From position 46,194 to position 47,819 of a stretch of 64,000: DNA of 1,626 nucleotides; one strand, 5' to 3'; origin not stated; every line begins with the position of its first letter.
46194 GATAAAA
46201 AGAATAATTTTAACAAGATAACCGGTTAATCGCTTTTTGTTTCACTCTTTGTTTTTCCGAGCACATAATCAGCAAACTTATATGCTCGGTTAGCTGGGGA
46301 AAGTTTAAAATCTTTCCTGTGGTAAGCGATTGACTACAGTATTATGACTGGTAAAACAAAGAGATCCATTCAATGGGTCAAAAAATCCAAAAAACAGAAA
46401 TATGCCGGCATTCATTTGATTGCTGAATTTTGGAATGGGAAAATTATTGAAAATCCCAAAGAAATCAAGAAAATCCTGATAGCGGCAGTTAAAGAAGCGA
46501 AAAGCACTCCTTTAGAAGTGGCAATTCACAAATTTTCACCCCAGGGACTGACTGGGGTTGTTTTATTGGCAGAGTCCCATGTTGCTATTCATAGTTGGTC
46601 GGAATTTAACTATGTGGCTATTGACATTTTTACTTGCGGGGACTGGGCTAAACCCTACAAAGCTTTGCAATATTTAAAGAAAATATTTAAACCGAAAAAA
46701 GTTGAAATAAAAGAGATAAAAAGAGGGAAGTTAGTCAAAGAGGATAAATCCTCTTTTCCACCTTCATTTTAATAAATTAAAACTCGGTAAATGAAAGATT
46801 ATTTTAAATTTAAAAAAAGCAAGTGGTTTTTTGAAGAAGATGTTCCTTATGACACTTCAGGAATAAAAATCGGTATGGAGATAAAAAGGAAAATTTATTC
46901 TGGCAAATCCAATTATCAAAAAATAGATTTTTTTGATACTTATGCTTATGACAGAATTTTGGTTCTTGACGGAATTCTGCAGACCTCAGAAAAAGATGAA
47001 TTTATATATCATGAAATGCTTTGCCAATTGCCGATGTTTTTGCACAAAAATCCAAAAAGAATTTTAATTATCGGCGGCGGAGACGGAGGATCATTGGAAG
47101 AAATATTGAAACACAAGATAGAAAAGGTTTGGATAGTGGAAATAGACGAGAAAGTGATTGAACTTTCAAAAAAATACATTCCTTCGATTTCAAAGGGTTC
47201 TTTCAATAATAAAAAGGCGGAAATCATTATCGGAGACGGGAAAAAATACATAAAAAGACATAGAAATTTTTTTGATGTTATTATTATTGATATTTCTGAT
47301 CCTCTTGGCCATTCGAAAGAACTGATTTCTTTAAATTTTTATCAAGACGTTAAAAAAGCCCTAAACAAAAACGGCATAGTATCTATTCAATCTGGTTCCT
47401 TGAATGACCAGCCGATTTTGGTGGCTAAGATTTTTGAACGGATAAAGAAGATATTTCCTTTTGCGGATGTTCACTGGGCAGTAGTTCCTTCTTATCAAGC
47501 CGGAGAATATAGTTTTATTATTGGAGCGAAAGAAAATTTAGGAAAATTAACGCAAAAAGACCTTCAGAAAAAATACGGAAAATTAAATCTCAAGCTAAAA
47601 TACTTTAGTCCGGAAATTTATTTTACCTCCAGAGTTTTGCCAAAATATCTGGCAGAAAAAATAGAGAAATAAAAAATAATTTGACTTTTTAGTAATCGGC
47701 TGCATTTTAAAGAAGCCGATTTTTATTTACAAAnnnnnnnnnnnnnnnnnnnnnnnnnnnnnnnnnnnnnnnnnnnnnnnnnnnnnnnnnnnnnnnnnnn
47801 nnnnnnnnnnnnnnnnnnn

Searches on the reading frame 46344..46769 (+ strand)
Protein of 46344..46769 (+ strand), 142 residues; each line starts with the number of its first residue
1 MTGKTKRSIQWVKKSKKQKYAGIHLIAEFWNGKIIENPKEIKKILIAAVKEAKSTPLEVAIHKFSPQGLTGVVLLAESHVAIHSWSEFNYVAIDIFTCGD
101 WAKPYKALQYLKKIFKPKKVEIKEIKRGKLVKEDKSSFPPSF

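Call 8: find_related_loci(query=window:46344-46769:+, collection=genome_contigs, flank=3000)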
Query window:46344-46769:+ (142 aa) in genome_contigs; peptide patterns used: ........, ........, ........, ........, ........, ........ (x = any residue, [..] = any of these).
190 stretches matched a pattern; 16 encode a relative of the query (tblastn E <= 1e-3); 16 distinct loci.
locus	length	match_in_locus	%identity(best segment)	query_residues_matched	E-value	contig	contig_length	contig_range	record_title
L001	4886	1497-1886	88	1-130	2e-76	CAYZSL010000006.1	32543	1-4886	MAG TPA_asm: uncultured Candidatus Saccharibacteria bacterium isolate SRP178699_co1_142 genome assembly, contig: NODE_13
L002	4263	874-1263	75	1-130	1e-65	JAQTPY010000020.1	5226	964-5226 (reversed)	MAG: Candidatus Paceibacterota bacterium isolate STB_127 NODE_50500_length_5226_cov_5.669151_Sandtown_B, whole genome sh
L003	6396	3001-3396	72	1-132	4e-63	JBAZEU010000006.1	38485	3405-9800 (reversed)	MAG: Candidatus Paceibacterota bacterium isolate SO_2017_LW3_133 NODE_2485_length_38485_cov_2.508551_LW162_2017, whole g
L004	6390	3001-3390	72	1-130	7e-61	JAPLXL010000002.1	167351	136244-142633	MAG: Candidatus Nealsonbacteria bacterium isolate LacPavin_0920_SED4_MAG_36_17 LacPavin_0920_SED4_scaffold_3073796, whol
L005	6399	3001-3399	73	1-133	2e-60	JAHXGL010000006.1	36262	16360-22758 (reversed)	MAG: Candidatus Nealsonbacteria bacterium isolate Unc1 Unc1_contig_6, whole genome shotgun sequence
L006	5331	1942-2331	70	1-130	3e-60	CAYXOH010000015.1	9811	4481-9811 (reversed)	MAG TPA_asm: uncultured Candidatus Saccharibacteria bacterium isolate binchicken_co34_540 genome assembly, contig: NODE_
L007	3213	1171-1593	67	1-130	1e-58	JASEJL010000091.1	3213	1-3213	MAG: Patescibacteria group bacterium isolate Yes71-31 NODE_5383_length_3213_cov_24.287524, whole genome shotgun sequence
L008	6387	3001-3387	71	1-128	2e-58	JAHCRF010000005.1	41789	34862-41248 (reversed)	MAG: Patescibacteria group bacterium isolate CR_Bin_039 NODE_5_length_41789_cov_17.634733, whole genome shotgun sequence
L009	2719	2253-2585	79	1-112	1e-57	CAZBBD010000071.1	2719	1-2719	MAG TPA_asm: uncultured Candidatus Saccharibacteria bacterium isolate SRP214966_co4_458 genome assembly, contig: NODE_73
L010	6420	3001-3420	64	1-128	6e-55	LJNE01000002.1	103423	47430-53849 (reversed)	MAG: Parcubacteria bacterium DG_74_1 15830, whole genome shotgun sequence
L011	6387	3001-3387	71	1-128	2e-54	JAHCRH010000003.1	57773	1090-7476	MAG: Patescibacteria group bacterium isolate CR_Bin_053 NODE_3_length_57773_cov_11.016188, whole genome shotgun sequence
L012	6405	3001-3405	63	1-133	2e-53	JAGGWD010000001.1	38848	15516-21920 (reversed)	MAG: bacterium isolate AUK117 PB_MBMC_071_c_000000000020, whole genome shotgun sequence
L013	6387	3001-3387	71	1-128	9e-53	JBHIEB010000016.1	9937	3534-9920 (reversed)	MAG: Candidatus Paceibacterales bacterium isolate b3.sp2_bin.52 NODE_2320_length_9937_cov_4.719591, whole genome shotgun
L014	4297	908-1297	56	6-133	4e-46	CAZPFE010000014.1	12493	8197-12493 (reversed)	MAG TPA_asm: uncultured Candidatus Saccharibacteria bacterium isolate SRP141559_co1_270 genome assembly, contig: NODE_28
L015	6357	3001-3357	55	14-132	2e-34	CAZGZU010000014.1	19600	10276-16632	MAG TPA_asm: uncultured Candidatus Saccharibacteria bacterium isolate binchicken_co178_102 genome assembly, contig: NODE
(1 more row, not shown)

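Call 9: find_homologous_proteins(query=window:46344-46769:+)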
Query window:46344-46769:+ (142 aa): 518 proteins with E <= 0.001 among 578 candidates; the best 120 are listed.
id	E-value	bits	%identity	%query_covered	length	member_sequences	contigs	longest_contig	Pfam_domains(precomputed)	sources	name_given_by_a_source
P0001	4.1e-87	307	100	100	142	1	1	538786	PF02675.22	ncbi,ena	-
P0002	1.2e-72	260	88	92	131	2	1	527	PF02675.22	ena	-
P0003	1.8e-72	260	88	92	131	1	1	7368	PF02675.22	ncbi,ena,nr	ncbi:MAG TPA: adenosylmethionine decarboxylase [Candidatus Paceibacterota bacterium]|nr:adenosylmeth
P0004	2.0e-72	259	92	92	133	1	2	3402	PF02675.22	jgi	jgi:S-adenosylmethionine decarboxylase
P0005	6.3e-71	255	88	92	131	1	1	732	PF02675.22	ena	-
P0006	1.9e-70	253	88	92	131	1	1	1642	PF02675.22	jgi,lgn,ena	-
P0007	4.0e-69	249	89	90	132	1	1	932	PF02675.22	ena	-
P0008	2.8e-68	246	85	92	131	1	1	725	PF02675.22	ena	-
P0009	9.5e-67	241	88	90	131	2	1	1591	PF02675.22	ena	-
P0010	2.3e-66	240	80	92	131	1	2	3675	PF02675.22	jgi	-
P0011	3.3e-66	239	81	92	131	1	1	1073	PF02675.22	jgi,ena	-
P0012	5.8e-66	238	85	92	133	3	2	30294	PF02675.22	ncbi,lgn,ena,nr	ncbi:MAG: adenosylmethionine decarboxylase [Candidatus Pacebacteria bacterium]|nr:adenosylmethionine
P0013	4.9e-64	232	85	90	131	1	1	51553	PF02675.22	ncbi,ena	-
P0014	1.2e-63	231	79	94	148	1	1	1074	PF02675.22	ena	-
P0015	1.3e-63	231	74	100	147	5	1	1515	PF02675.22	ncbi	-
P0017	3.4e-63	229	76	98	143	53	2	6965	PF02675.22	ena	-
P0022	1.0e-62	228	73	100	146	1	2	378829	PF02675.22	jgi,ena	jgi:S-adenosylmethionine decarboxylase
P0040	2.0e-60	220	70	100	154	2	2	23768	PF02675.22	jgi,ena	-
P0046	5.9e-60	219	77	92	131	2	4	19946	PF02675.22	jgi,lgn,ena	-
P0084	3.1e-58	213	78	89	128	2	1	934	PF02675.22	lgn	-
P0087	4.7e-58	213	74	89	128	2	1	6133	PF02675.22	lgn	-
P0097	1.1e-57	212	72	90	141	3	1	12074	PF02675.22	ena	-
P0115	5.5e-57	209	73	92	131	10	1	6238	PF02675.22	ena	-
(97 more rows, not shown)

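Call 20: find_encoding_contigs(protein=P0001, flank=3000, max_places=3)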
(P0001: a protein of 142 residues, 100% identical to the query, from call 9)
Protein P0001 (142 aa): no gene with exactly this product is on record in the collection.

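Call 22: find_encoding_contigs(protein=P0022, flank=1500, max_places=2)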
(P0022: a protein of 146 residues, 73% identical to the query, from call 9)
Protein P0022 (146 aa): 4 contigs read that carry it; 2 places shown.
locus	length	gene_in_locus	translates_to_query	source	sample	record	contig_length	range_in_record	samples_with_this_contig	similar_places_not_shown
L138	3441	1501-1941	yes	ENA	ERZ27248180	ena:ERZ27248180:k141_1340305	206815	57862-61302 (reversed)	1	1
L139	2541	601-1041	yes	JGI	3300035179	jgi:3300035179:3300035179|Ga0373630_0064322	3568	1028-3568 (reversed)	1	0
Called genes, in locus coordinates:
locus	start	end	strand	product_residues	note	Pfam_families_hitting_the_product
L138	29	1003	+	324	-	PF01565:FAD_binding_4, PF02873:MurB_C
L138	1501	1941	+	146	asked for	PF02675:AdoMet_dc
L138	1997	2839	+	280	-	PF17284:Spermine_synt_N, PF01564:Spermine_synth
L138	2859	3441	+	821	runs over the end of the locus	PF07517:SecA_DEAD, PF01043:SecA_PP_bind, PF21090:P-loop_SecA, PF07516:SecA_SW, PF02810:SEC-C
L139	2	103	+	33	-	?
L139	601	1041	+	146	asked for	PF02675:AdoMet_dc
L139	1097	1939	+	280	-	PF17284:Spermine_synt_N, PF01564:Spermine_synth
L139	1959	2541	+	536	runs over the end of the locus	?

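Call 23: find_encoding_contigs(protein=P0040, flank=1500, max_places=2)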
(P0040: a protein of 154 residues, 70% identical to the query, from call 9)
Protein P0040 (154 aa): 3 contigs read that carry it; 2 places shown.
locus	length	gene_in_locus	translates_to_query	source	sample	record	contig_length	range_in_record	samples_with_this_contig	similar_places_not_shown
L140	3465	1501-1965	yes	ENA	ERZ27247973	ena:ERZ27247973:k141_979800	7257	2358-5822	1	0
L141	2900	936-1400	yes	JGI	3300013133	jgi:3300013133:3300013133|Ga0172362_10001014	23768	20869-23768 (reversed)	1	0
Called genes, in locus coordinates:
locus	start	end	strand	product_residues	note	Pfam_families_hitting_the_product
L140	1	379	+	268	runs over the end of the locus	PF01565:FAD_binding_4 (weak), PF02873:MurB_C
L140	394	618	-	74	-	-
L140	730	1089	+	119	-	PF02482:Ribosomal_S30AE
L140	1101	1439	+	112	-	PF02675:AdoMet_dc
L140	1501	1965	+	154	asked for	PF02675:AdoMet_dc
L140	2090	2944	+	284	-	PF17284:Spermine_synt_N, PF01564:Spermine_synth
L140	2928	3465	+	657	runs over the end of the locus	?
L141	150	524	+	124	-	PF02482:Ribosomal_S30AE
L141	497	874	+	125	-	PF02675:AdoMet_dc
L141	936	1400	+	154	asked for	PF02675:AdoMet_dc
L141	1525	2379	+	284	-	PF17284:Spermine_synt_N, PF01564:Spermine_synth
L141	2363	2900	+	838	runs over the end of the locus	PF07517:SecA_DEAD, PF01043:SecA_PP_bind, PF21090:P-loop_SecA, PF07516:SecA_SW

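Call 29: find_encoding_contigs(protein=P0087, flank=1200, max_places=1)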
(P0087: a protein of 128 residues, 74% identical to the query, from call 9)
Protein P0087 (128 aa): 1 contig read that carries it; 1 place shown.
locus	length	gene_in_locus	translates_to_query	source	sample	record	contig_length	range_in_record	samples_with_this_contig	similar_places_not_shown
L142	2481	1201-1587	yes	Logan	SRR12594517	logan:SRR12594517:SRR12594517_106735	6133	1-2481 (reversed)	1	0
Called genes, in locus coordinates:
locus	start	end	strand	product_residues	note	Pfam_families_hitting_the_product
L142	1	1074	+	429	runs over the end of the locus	PF17284:Spermine_synt_N, PF01564:Spermine_synth, PF02675:AdoMet_dc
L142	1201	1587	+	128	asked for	PF02675:AdoMet_dc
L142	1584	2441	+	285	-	PF17284:Spermine_synt_N, PF01564:Spermine_synth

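Call 30: find_encoding_contigs(protein=P0017, flank=1200, max_places=1)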
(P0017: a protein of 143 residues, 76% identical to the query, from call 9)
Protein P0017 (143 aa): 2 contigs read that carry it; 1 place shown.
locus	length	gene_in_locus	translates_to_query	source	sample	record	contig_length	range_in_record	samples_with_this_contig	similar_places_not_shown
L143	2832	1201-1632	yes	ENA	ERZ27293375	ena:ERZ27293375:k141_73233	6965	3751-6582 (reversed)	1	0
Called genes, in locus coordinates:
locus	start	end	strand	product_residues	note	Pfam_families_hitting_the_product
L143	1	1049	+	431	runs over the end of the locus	PF17284:Spermine_synt_N, PF01564:Spermine_synth, PF02675:AdoMet_dc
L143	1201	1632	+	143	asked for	PF02675:AdoMet_dc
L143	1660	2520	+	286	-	PF17284:Spermine_synt_N, PF01564:Spermine_synth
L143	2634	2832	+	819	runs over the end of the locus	PF07517:SecA_DEAD, PF01043:SecA_PP_bind, PF21090:P-loop_SecA, PF07516:SecA_SW, PF02810:SEC-C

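Call 31: find_encoding_contigs(protein=P0115, flank=1200, max_places=1)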
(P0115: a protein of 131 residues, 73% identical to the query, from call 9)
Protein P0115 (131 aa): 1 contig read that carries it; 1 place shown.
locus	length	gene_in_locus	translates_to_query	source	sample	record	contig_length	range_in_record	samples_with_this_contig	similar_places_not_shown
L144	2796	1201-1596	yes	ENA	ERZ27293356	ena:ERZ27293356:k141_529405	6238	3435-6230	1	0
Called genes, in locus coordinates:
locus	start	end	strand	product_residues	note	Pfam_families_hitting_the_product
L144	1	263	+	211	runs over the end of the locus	PF01565:FAD_binding_4 (weak), PF02873:MurB_C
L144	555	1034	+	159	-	PF02482:Ribosomal_S30AE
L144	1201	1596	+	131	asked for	PF02675:AdoMet_dc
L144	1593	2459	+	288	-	PF17284:Spermine_synt_N, PF01564:Spermine_synth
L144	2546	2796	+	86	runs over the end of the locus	?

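Call 32: find_encoding_contigs(protein=P0084, flank=1200, max_places=1)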
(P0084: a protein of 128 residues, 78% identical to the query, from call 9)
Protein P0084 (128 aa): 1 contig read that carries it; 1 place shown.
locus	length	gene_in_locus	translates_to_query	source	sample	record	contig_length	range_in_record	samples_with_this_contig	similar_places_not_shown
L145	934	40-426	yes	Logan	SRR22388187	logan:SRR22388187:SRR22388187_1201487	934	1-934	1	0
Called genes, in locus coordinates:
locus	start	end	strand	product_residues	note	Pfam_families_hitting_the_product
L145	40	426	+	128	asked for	PF02675:AdoMet_dc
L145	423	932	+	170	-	?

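Call 33: find_encoding_contigs(protein=P0097, flank=1200, max_places=1)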
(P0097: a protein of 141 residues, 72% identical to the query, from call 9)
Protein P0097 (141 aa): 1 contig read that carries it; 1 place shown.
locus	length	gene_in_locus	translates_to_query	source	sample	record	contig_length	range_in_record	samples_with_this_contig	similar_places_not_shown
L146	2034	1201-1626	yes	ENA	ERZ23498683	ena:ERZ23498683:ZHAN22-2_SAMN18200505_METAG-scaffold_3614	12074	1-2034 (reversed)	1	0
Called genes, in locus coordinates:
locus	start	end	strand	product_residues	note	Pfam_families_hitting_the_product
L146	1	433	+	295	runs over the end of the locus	PF01565:FAD_binding_4, PF02873:MurB_C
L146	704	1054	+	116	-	PF02482:Ribosomal_S30AE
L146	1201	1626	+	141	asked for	PF02675:AdoMet_dc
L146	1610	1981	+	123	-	PF02675:AdoMet_dc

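Call 34: find_encoding_contigs(protein=P0046, flank=1200, max_places=1)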
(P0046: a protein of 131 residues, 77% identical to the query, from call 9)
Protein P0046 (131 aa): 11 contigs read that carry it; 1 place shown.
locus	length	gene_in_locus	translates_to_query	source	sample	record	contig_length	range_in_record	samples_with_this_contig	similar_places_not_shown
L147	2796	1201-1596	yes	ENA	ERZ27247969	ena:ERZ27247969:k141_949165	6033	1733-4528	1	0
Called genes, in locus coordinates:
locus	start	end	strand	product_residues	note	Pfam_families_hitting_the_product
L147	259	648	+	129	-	PF02482:Ribosomal_S30AE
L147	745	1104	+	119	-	PF02675:AdoMet_dc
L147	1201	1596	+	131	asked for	PF02675:AdoMet_dc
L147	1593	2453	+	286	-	PF17284:Spermine_synt_N, PF01564:Spermine_synth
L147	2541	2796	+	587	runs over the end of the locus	?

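Call 55: find_homologous_proteins(query=L015:2974-3357:+)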
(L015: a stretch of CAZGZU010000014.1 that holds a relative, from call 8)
Query L015:2974-3357:+ (128 aa): 2170 proteins with E <= 0.001 among 2184 candidates; the best 120 are listed.
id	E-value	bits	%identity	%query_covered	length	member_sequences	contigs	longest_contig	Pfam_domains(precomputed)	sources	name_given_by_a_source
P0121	2.6e-74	265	96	100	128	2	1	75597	PF02675.22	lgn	-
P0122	2.7e-57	210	76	98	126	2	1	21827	PF02675.22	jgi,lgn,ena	-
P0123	3.8e-56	207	75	97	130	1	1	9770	PF02675.22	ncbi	ncbi:MAG: adenosylmethionine decarboxylase [Patescibacteria group bacterium]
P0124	3.8e-54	200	69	98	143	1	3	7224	PF02675.22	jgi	jgi:S-adenosylmethionine decarboxylase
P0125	1.1e-53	199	70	98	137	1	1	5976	PF02675.22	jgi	-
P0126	4.8e-53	197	70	97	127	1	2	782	PF02675.22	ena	-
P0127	1.5e-52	195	73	97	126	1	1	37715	PF02675.22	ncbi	-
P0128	2.1e-52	194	69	98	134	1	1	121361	PF02675.22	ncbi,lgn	-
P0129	8.9e-52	192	73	98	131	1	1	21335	PF02675.22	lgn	-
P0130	3.3e-50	187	70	98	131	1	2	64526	PF02675.22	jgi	jgi:S-adenosylmethionine decarboxylase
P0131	9.1e-50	186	69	97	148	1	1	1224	PF02675.22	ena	-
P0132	1.4e-49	185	69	97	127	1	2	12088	PF02675.22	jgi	-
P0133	1.7e-48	182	69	97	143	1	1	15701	PF02675.22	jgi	-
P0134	1.9e-48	182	68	97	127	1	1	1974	PF02675.22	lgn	-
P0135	3.3e-48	181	67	97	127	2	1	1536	PF02675.22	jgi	-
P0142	1.2e-40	157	58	97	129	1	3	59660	PF02675.22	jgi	jgi:S-adenosylmethionine decarboxylase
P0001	1.3e-35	140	56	92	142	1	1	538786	PF02675.22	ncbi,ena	-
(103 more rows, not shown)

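Call 58: find_encoding_contigs(protein=P0122, flank=1200, max_places=1)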
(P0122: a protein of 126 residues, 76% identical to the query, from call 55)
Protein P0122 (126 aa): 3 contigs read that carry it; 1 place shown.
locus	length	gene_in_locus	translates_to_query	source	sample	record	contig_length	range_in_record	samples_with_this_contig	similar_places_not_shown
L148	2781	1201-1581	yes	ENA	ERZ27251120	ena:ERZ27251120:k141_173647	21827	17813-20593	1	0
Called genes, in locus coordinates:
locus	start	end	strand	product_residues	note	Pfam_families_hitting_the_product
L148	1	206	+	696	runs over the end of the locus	PF01833:TIG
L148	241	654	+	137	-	PF02482:Ribosomal_S30AE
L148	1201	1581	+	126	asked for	PF02675:AdoMet_dc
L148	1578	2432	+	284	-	PF17284:Spermine_synt_N, PF01564:Spermine_synth, PF13847:Methyltransf_31 (weak)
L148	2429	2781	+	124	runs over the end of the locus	PF02675:AdoMet_dc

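Call 59: find_encoding_contigs(protein=P0128, flank=1200, max_places=1)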
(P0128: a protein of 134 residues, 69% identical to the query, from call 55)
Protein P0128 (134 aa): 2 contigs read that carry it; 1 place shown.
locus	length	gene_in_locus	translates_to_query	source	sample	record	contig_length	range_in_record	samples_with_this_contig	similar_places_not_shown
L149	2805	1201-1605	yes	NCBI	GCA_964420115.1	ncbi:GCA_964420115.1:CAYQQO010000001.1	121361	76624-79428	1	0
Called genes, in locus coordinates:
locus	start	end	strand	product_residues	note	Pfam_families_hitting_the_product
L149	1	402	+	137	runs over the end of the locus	PF02482:Ribosomal_S30AE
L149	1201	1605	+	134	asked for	PF02675:AdoMet_dc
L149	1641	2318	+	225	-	PF07963:N_methyl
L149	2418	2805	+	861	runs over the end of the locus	PF07517:SecA_DEAD, PF01043:SecA_PP_bind, PF21090:P-loop_SecA, PF07516:SecA_SW, PF02810:SEC-C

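Call 60: find_encoding_contigs(protein=P0142, flank=1200, max_places=1)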
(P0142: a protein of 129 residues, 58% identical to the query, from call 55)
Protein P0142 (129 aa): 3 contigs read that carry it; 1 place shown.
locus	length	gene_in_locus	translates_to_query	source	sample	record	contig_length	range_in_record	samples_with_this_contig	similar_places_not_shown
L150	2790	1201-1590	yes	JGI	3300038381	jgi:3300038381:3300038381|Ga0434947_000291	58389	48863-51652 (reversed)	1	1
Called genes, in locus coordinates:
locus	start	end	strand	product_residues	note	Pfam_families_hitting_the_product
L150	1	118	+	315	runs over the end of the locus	PF01565:FAD_binding_4, PF02873:MurB_C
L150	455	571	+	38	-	-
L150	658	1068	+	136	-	PF02482:Ribosomal_S30AE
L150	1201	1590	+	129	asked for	PF02675:AdoMet_dc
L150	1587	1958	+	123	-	PF02675:AdoMet_dc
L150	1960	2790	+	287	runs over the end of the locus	PF17284:Spermine_synt_N, PF01564:Spermine_synth, PF13847:Methyltransf_31 (weak)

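Call 63: search_protein_representatives(protein=window:46344-46769:+)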
Query: 142 residues. Proteins with E-value up to 0.001 (for the whole library): 5964; up to 1e-10: 2170; up to 1e-30: 16. The best 150 are listed.
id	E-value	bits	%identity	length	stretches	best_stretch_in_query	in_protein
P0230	1.3e-55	203.3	72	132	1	1-130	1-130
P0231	3.1e-48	179.3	62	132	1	1-130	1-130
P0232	6.7e-48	178.3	65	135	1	1-130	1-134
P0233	4.4e-39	149.7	55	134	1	16-128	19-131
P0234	5.4e-38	146.2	59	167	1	20-130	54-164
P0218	8.4e-38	145.6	55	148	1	18-131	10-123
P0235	3.6e-36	140.3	51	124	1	16-129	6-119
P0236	4.1e-35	136.8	52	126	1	19-135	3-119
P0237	2.0e-34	134.6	52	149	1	19-130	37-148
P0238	3.4e-34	133.9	51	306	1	19-137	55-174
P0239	1.2e-33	132.1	56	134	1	23-128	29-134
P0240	4.7e-33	130.2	43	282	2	18-129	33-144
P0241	2.2e-32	128.0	47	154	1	12-140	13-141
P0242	9.4e-32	126.0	51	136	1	11-128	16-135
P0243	1.9e-31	125.0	51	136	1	16-129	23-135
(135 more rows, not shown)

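Call 66: search_protein_families(library=pfam, proteins=[window:46344-46769:+, L015:3500-3877:+], max_evalue=0.01)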
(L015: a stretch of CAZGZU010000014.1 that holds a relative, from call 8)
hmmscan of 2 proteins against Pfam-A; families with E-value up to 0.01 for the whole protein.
window:46344-46769:+ (142 aa): 1 family
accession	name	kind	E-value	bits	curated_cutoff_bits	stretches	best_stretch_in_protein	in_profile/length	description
PF02675.21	AdoMet_dc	-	5.4e-36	123.6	25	1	24-128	1-107/107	S-adenosylmethionine decarboxylase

L015:3500-3877:+ (126 aa): 1 family
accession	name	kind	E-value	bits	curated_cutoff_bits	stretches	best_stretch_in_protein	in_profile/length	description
PF02675.21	AdoMet_dc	-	1.8e-20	73.7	25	1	17-126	2-106/107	S-adenosylmethionine decarboxylase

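Call 67: search_protein_families(library=ncbifam, proteins=[window:46344-46769:+, L015:3500-3877:+], max_evalue=0.01)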
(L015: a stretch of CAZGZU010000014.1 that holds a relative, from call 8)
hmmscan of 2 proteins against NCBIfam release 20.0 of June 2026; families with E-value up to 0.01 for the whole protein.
window:46344-46769:+ (142 aa): 2 families
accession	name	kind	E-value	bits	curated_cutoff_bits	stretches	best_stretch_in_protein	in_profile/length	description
TIGR03330.1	SAM_DCase_Bsu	equivalog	6e-38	129.7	75.65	1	20-128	2-112/112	adenosylmethionine decarboxylase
TIGR03331.1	SAM_DCase_Eco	equivalog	0.0017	17.7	255.8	0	91-124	131-163/259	adenosylmethionine decarboxylase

L015:3500-3877:+ (126 aa): 1 family
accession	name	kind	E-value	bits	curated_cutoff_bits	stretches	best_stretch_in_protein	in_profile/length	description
TIGR03330.1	SAM_DCase_Bsu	equivalog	1.4e-07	31.8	75.65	1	12-126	2-111/112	adenosylmethionine decarboxylase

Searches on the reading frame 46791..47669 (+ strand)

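Call 66: search_protein_families(library=pfam, proteins=[window:46791-47669:+], max_evalue=0.01)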
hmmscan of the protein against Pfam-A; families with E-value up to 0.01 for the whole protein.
window:46791-47669:+ (293 aa): 3 families
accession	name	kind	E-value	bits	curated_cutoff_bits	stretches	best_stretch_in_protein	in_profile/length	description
PF01564.23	Spermine_synth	-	2.9e-56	190.4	22.9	1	70-249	1-180/186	Spermine/spermidine synthase domain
PF17284.7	Spermine_synt_N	-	6.6e-12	45.6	22.1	1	12-67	2-53/53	Spermidine synthase tetramerisation domain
PF01861.22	BpsA_C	-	0.00011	22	27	1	88-168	45-120/243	Branched-chain polyamine synthase A C-terminal domain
